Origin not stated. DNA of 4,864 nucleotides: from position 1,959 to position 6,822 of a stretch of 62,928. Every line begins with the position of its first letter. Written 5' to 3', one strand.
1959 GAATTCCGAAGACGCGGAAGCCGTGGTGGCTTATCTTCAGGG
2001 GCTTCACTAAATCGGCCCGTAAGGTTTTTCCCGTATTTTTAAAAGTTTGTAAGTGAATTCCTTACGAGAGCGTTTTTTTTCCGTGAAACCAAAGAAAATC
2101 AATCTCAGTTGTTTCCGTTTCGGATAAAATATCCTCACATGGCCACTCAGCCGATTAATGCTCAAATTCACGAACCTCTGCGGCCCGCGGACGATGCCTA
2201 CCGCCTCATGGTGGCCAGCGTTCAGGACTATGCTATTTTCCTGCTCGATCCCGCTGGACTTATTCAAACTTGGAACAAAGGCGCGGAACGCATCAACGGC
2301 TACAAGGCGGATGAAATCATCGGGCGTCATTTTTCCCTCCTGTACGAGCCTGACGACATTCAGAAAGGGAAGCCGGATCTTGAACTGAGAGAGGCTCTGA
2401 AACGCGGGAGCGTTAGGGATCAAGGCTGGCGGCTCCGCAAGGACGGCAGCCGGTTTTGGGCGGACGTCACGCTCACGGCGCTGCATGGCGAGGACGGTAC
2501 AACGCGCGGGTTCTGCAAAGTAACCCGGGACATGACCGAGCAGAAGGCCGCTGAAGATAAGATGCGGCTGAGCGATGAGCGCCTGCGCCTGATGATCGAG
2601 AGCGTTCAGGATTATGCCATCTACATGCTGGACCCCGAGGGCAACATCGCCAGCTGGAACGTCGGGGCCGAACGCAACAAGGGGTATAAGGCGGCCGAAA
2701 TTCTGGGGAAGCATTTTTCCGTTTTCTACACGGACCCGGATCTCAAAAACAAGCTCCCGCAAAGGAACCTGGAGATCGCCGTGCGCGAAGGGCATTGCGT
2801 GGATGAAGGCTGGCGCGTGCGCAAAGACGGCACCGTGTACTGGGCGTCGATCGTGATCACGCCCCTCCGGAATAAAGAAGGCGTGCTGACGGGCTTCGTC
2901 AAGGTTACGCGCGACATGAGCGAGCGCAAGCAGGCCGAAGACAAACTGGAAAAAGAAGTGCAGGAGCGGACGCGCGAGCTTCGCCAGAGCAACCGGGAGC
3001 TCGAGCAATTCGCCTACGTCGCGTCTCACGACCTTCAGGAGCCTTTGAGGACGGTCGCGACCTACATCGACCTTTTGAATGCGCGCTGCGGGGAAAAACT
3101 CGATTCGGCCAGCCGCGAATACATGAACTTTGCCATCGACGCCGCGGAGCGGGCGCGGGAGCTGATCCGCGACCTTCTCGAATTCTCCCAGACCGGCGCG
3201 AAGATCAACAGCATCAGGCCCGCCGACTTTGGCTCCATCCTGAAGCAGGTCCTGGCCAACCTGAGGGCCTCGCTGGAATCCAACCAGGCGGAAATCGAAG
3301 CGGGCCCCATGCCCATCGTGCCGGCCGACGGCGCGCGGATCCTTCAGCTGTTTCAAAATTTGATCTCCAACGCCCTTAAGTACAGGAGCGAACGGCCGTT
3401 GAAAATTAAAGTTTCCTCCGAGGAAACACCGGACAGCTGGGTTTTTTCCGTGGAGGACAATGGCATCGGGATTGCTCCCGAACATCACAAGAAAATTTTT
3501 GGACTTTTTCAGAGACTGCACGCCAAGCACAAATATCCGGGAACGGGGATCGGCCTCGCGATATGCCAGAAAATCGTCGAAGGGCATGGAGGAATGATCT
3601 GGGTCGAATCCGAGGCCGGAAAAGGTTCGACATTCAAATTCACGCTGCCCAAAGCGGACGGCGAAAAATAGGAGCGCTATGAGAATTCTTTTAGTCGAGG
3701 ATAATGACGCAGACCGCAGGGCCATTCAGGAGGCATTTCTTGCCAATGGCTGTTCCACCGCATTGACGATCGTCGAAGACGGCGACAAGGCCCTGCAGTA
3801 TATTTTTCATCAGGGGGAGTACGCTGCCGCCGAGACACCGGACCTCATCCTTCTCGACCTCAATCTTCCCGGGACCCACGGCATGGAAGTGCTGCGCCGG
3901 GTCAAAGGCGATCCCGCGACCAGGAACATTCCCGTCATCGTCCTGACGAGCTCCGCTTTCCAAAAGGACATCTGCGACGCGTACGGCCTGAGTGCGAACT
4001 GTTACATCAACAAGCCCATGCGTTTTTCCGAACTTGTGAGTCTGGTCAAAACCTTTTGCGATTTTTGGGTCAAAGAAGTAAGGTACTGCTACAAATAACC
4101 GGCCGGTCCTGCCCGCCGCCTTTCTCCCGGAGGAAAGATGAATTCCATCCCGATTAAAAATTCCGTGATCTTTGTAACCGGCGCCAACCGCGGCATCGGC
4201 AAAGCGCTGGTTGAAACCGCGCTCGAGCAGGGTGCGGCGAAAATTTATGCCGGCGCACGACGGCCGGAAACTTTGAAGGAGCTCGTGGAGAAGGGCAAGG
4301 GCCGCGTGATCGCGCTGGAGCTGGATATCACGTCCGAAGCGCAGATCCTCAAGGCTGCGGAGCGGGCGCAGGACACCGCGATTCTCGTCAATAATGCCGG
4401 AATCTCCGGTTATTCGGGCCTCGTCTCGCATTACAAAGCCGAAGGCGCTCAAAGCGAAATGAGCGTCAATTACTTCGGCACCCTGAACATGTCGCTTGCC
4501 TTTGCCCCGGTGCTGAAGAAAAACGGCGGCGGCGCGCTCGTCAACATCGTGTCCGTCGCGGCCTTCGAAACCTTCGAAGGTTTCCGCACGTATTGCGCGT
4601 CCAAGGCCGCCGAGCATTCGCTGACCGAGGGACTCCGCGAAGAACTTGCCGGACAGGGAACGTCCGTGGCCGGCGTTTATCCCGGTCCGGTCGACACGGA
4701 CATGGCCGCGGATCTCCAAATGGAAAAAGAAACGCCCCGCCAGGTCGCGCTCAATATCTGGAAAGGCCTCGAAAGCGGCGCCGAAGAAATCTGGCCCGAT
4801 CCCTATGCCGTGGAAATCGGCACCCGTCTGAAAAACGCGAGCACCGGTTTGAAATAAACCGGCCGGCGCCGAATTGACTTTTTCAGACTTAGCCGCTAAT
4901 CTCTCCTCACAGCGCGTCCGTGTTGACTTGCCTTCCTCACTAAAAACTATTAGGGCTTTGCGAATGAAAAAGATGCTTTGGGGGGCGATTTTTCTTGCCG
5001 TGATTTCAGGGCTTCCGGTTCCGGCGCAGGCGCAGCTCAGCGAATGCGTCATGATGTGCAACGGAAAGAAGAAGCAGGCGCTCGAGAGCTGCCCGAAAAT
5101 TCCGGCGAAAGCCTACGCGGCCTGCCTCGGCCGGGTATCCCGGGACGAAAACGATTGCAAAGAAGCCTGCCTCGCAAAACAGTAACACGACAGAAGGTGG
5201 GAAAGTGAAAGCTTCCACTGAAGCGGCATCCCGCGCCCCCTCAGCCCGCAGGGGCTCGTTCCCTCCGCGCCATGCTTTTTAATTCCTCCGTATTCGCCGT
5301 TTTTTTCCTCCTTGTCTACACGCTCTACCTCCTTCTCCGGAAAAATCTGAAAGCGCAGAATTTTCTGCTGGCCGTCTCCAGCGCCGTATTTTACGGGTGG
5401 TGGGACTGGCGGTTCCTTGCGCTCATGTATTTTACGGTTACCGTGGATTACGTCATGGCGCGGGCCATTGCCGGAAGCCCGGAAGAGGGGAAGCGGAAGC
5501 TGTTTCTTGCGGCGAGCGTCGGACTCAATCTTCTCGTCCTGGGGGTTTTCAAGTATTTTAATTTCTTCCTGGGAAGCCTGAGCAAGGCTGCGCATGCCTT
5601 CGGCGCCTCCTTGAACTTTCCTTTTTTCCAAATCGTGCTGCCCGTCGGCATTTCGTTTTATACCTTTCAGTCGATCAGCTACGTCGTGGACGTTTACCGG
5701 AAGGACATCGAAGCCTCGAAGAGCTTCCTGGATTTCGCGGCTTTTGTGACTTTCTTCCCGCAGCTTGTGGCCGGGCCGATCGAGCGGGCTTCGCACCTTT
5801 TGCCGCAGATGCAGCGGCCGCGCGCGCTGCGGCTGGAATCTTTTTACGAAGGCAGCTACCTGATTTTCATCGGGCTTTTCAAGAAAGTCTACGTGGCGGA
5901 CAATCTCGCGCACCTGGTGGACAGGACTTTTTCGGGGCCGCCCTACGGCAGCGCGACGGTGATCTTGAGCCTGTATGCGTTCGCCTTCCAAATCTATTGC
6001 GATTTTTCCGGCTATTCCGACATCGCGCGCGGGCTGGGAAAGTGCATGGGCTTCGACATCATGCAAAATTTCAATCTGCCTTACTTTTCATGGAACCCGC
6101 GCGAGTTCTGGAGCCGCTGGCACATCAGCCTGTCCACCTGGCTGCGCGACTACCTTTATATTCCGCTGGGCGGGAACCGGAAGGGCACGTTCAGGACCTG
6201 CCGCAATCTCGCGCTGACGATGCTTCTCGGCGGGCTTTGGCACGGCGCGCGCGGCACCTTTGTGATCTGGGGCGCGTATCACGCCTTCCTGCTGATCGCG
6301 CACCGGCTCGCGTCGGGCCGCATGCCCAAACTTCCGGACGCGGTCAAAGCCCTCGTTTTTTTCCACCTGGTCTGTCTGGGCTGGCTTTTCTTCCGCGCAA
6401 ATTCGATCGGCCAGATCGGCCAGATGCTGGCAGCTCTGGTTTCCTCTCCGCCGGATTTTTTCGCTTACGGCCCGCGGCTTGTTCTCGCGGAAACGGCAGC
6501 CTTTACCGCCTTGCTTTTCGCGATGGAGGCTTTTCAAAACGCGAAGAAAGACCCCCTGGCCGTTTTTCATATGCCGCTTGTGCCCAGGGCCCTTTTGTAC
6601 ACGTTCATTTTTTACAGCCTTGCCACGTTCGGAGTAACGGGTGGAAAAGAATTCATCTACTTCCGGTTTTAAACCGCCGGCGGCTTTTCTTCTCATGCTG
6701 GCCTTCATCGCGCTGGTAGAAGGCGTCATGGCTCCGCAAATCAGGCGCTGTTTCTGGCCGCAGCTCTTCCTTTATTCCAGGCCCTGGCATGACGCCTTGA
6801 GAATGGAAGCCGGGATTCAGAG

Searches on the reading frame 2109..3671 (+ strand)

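Call 50: search_protein_families(library=pfam, proteins=[window:2109-3671:+], max_evalue=0.0001)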
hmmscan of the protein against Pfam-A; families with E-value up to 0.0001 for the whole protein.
window:2109-3671:+ (520 aa): 7 families
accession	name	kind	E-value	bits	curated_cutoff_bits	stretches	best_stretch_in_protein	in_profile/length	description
PF02518.31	HATPase_c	-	4.3e-31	108.1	26.4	1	407-516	2-110/111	Histidine kinase-, DNA gyrase B-, and HSP90-like ATPase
PF13426.13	PAS_9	-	6.2e-30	104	27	2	42-144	3-103/103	PAS domain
PF00989.32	PAS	-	1.1e-26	93.5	22.6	2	31-142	3-113/113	PAS fold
PF08448.16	PAS_4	-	3e-22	79.4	23.1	2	38-146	4-109/110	PAS fold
PF08447.18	PAS_3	-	1.6e-12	47.9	25.6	1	54-133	3-83/89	PAS fold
PF00512.31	HisKA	-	1.1e-11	45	26.9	1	298-362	2-63/66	His Kinase A (phospho-acceptor) domain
PF13188.13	PAS_8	-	2.8e-05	24.3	21.8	0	31-81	3-53/65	PAS domain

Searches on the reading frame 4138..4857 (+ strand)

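Call 90: search_protein_families(library=pfam, proteins=[window:4138-4857:+], max_evalue=0.001)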
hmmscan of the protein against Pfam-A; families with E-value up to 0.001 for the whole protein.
window:4138-4857:+ (239 aa): 5 families
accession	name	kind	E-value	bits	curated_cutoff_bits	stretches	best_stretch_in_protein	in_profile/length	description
PF00106.31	adh_short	-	1.6e-42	145.6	26.6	1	10-195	2-192/195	short chain dehydrogenase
PF13561.12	adh_short_C2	-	6e-29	101.7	27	1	15-202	1-193/236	Enoyl-(Acyl carrier protein) reductase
PF08659.16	KR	-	1.3e-06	28.9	22.6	1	10-168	2-165/180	KR domain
PF13460.12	NAD_binding_10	-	3.2e-06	27.6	27.2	1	15-85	1-67/184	NAD(P)H-binding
PF01370.27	Epimerase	-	0.00012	22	20.9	1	11-93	1-78/240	NAD dependent epimerase/dehydratase family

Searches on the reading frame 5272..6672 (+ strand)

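Call 50: search_protein_families(library=pfam, proteins=[window:5272-6672:+], max_evalue=0.0001)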
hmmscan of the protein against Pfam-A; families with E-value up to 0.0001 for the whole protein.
window:5272-6672:+ (466 aa): 1 family
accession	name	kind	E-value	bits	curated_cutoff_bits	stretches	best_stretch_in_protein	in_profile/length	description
PF03062.24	MBOAT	-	7.4e-31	108.1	27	1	151-353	80-303/337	MBOAT, membrane-bound O-acyltransferase family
